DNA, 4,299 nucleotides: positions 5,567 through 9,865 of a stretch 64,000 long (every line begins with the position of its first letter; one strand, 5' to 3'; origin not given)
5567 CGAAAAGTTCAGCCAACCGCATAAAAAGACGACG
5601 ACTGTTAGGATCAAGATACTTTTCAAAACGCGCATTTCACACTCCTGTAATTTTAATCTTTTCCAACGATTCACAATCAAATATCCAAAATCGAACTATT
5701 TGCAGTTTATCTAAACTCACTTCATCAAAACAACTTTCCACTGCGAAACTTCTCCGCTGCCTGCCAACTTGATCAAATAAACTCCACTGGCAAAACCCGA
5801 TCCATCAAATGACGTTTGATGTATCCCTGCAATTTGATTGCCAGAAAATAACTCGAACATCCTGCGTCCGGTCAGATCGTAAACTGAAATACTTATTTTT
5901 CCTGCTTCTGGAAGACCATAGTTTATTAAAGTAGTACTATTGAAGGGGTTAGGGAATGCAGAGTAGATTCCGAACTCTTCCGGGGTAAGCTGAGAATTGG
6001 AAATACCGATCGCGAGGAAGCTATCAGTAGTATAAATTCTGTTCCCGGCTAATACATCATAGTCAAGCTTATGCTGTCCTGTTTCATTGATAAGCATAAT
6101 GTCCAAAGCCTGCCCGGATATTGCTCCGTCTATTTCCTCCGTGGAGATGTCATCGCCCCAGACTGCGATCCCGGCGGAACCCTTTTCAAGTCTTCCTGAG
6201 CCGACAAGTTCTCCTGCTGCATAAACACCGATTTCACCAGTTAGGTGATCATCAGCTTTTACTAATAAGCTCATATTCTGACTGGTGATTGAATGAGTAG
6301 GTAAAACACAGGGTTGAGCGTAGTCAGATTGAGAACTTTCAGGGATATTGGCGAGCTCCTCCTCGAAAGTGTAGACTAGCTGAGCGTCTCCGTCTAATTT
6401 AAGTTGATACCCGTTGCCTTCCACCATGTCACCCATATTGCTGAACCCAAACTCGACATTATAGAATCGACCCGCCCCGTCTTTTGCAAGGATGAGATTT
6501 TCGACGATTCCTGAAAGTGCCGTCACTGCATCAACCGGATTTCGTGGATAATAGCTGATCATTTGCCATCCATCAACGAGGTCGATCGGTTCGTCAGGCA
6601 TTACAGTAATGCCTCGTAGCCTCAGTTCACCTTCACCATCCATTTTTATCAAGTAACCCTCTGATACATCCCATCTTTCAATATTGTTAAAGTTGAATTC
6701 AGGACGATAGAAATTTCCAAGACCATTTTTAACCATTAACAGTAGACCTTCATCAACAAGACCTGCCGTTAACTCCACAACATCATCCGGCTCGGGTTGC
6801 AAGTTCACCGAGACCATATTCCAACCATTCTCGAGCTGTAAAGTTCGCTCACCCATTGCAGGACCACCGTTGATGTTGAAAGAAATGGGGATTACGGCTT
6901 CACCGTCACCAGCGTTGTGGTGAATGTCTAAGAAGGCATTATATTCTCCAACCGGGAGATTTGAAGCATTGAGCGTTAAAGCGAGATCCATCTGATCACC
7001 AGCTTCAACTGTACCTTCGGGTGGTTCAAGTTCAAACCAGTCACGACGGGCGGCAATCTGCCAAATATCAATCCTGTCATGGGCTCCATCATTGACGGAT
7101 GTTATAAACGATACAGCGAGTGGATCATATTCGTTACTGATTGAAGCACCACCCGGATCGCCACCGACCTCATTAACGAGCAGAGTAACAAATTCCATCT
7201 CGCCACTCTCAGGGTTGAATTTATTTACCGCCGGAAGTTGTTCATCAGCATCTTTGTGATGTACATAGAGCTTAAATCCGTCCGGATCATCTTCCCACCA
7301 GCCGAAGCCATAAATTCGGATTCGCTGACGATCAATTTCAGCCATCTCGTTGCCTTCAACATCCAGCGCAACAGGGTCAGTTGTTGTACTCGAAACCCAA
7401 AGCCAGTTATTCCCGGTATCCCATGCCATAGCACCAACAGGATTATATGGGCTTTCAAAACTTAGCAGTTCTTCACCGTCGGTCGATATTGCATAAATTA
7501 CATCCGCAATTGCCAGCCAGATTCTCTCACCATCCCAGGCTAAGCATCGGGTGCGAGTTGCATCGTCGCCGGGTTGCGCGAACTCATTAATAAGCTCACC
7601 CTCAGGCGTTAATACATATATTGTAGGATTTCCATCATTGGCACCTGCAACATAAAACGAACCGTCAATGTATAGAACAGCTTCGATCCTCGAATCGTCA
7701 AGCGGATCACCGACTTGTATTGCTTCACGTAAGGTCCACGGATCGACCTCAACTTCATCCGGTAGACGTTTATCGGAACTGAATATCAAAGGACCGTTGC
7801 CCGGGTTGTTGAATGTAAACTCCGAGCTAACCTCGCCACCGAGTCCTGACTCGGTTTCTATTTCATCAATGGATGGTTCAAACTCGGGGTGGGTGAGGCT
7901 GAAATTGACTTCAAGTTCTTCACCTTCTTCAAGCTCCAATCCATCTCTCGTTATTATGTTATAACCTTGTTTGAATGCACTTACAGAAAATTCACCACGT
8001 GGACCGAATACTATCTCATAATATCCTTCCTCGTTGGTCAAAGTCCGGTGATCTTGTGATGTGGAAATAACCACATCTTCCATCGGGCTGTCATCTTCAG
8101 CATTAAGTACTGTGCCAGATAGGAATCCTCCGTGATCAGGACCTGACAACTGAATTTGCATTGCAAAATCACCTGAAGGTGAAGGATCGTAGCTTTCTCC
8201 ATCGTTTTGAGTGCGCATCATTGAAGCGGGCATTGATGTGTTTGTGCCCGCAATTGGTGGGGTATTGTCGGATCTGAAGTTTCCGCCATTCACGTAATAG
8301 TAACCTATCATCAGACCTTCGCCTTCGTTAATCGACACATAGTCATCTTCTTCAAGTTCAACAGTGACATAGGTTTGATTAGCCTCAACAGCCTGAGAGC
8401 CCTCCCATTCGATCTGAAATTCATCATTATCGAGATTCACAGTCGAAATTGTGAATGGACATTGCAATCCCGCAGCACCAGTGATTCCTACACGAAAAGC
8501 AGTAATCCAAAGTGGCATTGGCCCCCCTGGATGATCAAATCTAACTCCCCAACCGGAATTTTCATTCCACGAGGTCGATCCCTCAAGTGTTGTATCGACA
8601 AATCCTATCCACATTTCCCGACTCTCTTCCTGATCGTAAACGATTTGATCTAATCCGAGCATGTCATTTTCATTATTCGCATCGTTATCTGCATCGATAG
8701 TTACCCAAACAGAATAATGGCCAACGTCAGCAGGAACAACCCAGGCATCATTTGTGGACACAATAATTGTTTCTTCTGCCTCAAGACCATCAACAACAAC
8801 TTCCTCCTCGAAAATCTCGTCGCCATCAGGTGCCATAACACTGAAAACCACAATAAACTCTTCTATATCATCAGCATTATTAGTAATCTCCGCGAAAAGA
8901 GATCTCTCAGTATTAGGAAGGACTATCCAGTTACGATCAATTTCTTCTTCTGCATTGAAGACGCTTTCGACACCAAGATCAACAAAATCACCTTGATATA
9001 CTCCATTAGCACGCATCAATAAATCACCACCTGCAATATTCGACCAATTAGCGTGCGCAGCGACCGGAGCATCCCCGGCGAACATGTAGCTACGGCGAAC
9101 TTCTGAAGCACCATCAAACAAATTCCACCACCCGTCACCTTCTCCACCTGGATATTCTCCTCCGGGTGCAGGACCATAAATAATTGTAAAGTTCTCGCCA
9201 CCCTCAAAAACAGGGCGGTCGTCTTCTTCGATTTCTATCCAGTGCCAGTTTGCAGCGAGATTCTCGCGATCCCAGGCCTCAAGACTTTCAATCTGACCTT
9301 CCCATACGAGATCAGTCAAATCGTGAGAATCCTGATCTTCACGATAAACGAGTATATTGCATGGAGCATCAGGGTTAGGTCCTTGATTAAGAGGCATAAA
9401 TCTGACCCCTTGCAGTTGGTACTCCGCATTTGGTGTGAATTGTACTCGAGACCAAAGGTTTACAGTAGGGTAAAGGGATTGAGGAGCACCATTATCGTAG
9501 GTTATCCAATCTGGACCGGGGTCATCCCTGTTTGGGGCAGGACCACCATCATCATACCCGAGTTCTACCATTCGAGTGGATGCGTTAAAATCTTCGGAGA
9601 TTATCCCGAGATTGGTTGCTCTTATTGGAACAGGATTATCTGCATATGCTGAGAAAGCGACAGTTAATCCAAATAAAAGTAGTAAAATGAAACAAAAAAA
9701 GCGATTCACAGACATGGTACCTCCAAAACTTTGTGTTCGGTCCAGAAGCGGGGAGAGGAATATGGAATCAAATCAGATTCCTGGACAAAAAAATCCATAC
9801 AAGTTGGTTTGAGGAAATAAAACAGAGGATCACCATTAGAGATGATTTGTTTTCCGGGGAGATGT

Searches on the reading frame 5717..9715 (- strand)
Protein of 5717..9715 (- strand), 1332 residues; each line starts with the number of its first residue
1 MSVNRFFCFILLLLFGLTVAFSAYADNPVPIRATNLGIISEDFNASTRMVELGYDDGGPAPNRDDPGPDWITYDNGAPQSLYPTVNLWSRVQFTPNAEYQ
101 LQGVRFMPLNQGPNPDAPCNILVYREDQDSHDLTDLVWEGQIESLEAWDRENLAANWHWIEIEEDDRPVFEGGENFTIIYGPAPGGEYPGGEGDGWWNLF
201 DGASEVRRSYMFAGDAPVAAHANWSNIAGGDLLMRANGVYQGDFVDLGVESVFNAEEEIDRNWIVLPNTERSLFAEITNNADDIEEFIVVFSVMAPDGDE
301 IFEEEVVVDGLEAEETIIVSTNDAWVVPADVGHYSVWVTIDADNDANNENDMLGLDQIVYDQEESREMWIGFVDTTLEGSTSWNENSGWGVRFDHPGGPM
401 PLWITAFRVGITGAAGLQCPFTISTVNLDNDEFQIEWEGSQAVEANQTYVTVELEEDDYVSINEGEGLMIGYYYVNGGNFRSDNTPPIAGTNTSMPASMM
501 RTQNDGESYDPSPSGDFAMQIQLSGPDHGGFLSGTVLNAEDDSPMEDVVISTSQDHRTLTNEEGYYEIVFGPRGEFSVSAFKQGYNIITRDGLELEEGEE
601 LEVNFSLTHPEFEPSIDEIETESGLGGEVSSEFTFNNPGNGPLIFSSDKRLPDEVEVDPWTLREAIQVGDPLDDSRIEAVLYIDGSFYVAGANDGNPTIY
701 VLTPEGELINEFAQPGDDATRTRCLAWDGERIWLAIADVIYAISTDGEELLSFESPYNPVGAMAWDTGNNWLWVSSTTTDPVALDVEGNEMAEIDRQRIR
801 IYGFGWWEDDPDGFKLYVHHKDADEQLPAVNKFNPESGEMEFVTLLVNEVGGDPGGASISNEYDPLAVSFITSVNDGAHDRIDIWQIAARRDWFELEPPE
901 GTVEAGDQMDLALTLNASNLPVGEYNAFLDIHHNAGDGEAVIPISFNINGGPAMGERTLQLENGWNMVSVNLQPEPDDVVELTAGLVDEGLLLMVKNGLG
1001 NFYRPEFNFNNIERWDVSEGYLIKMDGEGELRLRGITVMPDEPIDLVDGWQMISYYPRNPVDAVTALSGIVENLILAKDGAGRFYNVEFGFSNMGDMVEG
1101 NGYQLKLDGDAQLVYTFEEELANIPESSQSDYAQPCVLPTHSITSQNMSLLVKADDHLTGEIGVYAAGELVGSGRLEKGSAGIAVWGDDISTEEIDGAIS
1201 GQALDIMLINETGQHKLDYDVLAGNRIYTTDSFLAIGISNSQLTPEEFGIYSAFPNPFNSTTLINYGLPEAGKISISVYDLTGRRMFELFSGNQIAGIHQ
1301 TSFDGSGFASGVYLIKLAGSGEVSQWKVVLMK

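Call 4: search_protein_families(library=pfam, proteins=[window:5717-9715:-], max_evalue=0.01)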
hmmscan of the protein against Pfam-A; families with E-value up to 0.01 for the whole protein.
window:5717-9715:- (1332 aa): 3 families
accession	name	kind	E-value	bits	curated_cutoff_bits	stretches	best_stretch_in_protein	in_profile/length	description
PF13620.12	CarboxypepD_reg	-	2e-09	38.1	32.3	1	532-608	2-82/82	Carboxypeptidase regulatory-like domain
PF18962.6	Por_Secre_tail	-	7.3e-08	33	27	1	1254-1328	2-73/75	Secretion system C-terminal sorting domain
PF13715.12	CarbopepD_reg_2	-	0.0016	18.9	32.2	1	532-609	1-78/88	CarboxypepD_reg-like domain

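Call 17: search_protein_families(library=ncbifam, proteins=[window:5717-9715:-], max_evalue=0.01)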
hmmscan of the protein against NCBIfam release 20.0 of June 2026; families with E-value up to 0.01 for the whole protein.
window:5717-9715:- (1332 aa): 3 families
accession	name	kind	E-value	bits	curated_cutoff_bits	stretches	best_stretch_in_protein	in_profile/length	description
TIGR04183.1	Por_Secre_tail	domain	1e-10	41.4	23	1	1254-1329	2-70/72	T9SS type A sorting domain-containing protein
NF038113.1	T9SSA_dep_M36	equivalog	1.4e-07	30.1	885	1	1250-1329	792-867/869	T9SS-dependent M36 family metallopeptidase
NF052323.1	T9SSA_dep_M6i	equivalog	0.00013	20.1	600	1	1254-1317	961-1024/1043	T9SS-dependent M6-like inactivated metalloprotease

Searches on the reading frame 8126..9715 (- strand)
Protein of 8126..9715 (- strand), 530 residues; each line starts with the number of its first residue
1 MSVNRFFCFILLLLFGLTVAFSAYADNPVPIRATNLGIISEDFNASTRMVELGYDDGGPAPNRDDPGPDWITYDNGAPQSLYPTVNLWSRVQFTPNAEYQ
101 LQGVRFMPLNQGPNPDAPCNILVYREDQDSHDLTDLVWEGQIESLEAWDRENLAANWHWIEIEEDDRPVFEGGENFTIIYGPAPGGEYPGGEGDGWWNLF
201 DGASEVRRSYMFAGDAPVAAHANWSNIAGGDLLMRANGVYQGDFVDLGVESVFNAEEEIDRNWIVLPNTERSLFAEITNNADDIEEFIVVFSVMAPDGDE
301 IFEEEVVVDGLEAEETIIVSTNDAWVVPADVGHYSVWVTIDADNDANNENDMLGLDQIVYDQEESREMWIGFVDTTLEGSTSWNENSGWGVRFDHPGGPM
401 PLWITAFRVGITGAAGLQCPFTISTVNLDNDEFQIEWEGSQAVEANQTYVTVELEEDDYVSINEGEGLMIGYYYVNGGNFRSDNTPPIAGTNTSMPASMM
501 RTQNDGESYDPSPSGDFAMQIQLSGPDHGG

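Call 58: search_solved_structures(query=window:8126-9715:-, max_evalue=10)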
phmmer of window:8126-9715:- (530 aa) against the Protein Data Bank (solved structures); distinct sequences matched with E-value up to 10: 1.
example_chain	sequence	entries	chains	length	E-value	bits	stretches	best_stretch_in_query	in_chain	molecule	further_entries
2eec_A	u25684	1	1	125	1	11.1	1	386-444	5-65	Filamin-B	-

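Call 59: search_protein_families(library=pfam, proteins=[window:8126-9715:-], max_evalue=10)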
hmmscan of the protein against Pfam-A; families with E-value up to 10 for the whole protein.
window:8126-9715:- (530 aa): 1 family
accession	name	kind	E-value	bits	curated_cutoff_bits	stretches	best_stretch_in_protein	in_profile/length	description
PF07705.17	CARDB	-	0.59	10.8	22.7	1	266-350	16-93/101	CARDB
